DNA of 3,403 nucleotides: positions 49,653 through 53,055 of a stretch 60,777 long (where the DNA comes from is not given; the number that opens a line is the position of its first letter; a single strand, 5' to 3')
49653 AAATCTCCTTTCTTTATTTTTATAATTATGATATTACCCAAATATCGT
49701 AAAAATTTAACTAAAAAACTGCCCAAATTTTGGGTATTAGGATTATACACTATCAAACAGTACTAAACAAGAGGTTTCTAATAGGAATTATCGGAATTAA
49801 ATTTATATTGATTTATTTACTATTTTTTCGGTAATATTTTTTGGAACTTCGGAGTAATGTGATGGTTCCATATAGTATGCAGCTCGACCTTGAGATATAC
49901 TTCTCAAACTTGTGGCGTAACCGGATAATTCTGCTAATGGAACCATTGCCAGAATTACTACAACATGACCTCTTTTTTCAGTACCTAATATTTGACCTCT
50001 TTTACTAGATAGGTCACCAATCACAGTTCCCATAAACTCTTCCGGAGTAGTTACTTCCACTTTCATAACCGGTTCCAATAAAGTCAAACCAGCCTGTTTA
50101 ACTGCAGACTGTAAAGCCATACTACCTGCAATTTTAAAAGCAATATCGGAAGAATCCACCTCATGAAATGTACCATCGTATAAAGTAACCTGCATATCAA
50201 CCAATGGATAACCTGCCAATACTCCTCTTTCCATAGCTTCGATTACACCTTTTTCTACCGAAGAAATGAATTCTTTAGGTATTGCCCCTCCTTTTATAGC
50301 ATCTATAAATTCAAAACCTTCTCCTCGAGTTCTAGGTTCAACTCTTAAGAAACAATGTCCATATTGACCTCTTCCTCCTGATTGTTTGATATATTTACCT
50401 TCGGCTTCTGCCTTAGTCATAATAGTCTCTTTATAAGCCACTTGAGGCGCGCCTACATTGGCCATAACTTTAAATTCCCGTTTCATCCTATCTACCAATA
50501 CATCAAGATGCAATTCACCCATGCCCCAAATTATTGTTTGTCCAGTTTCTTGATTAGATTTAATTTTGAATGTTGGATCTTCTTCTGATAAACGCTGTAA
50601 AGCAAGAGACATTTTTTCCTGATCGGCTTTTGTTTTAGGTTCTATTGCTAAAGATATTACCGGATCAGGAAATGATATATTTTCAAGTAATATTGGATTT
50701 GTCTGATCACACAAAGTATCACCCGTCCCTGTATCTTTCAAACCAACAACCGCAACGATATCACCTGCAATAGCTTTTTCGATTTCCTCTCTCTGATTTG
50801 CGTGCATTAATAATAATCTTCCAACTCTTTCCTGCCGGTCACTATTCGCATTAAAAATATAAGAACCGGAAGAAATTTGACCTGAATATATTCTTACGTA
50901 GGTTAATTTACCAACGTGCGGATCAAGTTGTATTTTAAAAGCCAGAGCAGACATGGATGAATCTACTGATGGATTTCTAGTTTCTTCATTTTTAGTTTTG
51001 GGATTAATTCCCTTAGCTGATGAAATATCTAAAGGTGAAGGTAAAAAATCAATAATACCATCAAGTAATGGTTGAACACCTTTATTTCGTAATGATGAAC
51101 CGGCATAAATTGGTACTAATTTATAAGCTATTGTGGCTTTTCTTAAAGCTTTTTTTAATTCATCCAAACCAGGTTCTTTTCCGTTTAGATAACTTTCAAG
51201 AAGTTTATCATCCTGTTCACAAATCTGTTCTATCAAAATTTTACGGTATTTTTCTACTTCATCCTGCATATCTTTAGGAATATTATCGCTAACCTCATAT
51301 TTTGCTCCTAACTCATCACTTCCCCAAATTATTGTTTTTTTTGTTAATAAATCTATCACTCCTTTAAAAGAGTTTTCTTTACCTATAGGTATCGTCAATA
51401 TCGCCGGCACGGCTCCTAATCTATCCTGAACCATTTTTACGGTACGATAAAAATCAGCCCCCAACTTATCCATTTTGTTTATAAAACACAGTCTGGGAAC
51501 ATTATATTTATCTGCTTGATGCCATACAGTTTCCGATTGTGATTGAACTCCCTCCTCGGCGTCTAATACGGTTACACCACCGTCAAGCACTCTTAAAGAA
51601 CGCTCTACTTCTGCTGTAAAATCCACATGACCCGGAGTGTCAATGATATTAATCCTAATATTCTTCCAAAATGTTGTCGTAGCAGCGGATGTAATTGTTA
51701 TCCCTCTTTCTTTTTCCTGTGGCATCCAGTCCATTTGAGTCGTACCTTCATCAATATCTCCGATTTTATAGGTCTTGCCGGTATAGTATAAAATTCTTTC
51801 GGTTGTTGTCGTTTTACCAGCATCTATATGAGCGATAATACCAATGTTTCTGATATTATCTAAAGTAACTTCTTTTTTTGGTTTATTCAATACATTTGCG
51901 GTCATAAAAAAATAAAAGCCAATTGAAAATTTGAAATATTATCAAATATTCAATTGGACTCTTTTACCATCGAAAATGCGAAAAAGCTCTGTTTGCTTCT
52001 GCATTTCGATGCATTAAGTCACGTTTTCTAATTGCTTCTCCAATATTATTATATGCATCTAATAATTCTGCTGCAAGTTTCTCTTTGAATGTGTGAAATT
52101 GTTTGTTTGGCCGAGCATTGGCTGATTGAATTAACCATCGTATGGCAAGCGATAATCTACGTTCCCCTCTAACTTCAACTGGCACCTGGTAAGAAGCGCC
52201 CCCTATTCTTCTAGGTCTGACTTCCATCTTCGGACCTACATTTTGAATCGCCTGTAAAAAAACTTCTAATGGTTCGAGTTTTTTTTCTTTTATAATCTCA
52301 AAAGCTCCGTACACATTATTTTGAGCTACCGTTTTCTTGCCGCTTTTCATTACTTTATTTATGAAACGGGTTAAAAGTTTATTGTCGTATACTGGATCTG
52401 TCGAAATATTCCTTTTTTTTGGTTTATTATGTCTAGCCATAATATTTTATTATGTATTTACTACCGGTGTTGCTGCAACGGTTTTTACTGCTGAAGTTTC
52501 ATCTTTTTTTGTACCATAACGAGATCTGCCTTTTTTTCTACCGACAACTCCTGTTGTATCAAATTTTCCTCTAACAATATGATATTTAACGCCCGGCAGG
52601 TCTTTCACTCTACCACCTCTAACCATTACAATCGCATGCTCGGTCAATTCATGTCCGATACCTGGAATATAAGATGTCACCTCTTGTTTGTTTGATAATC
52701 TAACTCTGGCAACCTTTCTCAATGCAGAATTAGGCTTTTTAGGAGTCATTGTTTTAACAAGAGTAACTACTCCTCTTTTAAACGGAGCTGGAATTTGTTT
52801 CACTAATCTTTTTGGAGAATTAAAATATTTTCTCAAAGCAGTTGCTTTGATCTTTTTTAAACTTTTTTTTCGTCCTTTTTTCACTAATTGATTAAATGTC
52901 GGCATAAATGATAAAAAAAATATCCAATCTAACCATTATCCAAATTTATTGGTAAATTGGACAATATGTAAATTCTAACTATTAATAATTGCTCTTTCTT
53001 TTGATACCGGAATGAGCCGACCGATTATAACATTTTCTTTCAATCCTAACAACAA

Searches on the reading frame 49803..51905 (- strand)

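Call 52: search_protein_families(library=ncbifam, proteins=[window:49803-51905:-], max_evalue=1e-10)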
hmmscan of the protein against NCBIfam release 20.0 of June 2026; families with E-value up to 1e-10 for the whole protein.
window:49803-51905:- (700 aa): 27 families (the best 25 are shown)
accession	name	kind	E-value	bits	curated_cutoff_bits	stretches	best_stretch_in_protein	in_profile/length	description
TIGR00484.1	EF-G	equivalog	0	1068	659.4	1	11-698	3-688/691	elongation factor G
NF009381.0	PRK12740.1-5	subfamily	8e-254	844.2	583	1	12-698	3-684/692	elongation factor G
NF009891.0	PRK13351.1-1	equivalog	3.5e-181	604.2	597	1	12-698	3-676/681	elongation factor G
NF009377.1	PRK12740.1-1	equivalog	1e-174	582.8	890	1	16-695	11-698/700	elongation factor G-like protein EF-G2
NF009379.0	PRK12740.1-3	equivalog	5.1e-160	534.3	513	1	16-698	6-669/674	elongation factor G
NF058620.1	EFG2_Bacteroid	exception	9.9e-153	510.1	1000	2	15-528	6-511/717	elongation factor G2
NF012153.1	tet_protect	equivalog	1.2e-127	426.8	775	1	20-684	2-614/614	tetracycline resistance ribosomal protection protein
TIGR00490.1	aEF-2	equivalog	9.4e-100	334.7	738.45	3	280-503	246-478/720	elongation factor EF-2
NF000120.3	47473_otr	exception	2.9e-94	316.8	900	2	222-677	175-606/608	tetracycline resistance ribosomal protection protein Otr(A)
NF033148.1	tet_protect_M_W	exception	5.3e-89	299.2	1100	2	17-214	2-200/639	TetM/TetW/TetO/TetS family tetracycline resistance ribosomal protection protein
NF001964.0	PRK00741.1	equivalog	1.4e-71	241.5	473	1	15-491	9-469/529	peptide chain release factor 3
NF012155.1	tet_protect_M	exception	6.6e-71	239.3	1420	2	18-169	3-154/639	tetracycline resistance ribosomal protection protein Tet(M)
NF012154.0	tet_protect_Q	exception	3.8e-70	236.9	1425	2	17-155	2-140/638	tetracycline resistance ribosomal protection protein Tet(Q)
NF009892.0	PRK13351.1-3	equivalog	1e-69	235.6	640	2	17-170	2-160/623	elongation factor G-like protein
TIGR01394.1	TypA_BipA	equivalog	2.8e-69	233.9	757.3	2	18-165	1-146/594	translational GTPase TypA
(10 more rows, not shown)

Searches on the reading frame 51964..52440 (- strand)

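Call 52: search_protein_families(library=ncbifam, proteins=[window:51964-52440:-], max_evalue=1e-10)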
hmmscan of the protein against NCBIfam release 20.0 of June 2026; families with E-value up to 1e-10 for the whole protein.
window:51964-52440:- (158 aa): 3 families
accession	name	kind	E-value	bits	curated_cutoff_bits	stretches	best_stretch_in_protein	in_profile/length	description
TIGR01029.1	rpsG_bact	equivalog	2.4e-57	193.2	135.85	1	3-158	1-154/154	30S ribosomal protein S7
NF003106.0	PRK04027.1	equivalog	6.4e-23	81.2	225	1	22-151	59-195/195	30S ribosomal protein S7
TIGR01028.1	uS7_euk_arch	equivalog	6.1e-20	71.7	200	1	22-151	50-186/186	30S ribosomal protein S7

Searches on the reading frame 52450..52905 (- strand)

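Call 52: search_protein_families(library=ncbifam, proteins=[window:52450-52905:-], max_evalue=1e-10)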
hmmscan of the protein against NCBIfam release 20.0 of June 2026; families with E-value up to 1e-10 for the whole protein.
window:52450-52905:- (151 aa): 1 family
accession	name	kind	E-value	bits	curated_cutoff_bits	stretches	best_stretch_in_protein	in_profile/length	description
TIGR00981.1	rpsL_bact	equivalog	8.4e-58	193.7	112.95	1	1-136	1-123/124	30S ribosomal protein S12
